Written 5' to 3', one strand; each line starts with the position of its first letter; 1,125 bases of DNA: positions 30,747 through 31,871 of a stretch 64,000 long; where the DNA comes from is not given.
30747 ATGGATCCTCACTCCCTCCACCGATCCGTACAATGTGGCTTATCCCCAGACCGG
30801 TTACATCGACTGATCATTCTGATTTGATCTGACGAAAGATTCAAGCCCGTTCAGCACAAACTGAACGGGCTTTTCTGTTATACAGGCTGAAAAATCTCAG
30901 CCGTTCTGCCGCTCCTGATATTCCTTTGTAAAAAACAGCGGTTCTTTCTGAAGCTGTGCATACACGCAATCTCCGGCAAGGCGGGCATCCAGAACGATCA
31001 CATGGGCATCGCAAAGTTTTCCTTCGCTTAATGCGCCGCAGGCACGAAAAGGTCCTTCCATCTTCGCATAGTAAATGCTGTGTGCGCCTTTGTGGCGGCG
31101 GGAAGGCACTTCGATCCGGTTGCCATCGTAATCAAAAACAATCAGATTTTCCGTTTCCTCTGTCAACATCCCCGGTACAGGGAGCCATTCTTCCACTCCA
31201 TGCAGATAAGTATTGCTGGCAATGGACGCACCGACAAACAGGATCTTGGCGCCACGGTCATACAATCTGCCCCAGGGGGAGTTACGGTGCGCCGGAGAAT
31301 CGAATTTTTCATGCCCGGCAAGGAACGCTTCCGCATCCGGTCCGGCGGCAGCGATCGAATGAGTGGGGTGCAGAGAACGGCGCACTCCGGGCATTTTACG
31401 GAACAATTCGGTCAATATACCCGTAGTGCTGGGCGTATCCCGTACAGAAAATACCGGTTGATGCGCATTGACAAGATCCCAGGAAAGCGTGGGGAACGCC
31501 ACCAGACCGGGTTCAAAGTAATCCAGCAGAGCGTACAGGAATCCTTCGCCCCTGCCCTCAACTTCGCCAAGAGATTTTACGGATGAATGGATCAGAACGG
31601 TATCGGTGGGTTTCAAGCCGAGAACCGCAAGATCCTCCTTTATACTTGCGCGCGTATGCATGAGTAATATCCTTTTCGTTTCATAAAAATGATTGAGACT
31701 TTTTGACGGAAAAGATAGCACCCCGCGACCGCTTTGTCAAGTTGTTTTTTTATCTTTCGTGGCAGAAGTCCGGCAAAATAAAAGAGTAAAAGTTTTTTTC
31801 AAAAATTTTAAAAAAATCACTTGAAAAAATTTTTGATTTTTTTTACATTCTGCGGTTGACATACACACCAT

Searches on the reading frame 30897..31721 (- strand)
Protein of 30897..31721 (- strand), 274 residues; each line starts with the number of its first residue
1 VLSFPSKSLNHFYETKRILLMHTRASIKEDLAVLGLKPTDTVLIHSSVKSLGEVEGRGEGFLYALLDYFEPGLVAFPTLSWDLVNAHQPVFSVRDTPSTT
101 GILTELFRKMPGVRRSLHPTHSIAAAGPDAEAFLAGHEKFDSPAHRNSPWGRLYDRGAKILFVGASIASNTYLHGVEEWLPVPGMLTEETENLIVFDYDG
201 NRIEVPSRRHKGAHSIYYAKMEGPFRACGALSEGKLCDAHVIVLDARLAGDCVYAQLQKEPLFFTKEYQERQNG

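Call 70: search_protein_families(library=pfam, proteins=[window:30897-31721:-], max_evalue=0.00001)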
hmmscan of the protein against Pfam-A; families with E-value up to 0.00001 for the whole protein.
window:30897-31721:- (274 aa): 1 family
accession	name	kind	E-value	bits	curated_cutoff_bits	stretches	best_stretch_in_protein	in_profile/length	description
PF02522.19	Antibiotic_NAT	-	2.4e-53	181.5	25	1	43-254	1-228/232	Aminoglycoside 3-N-acetyltransferase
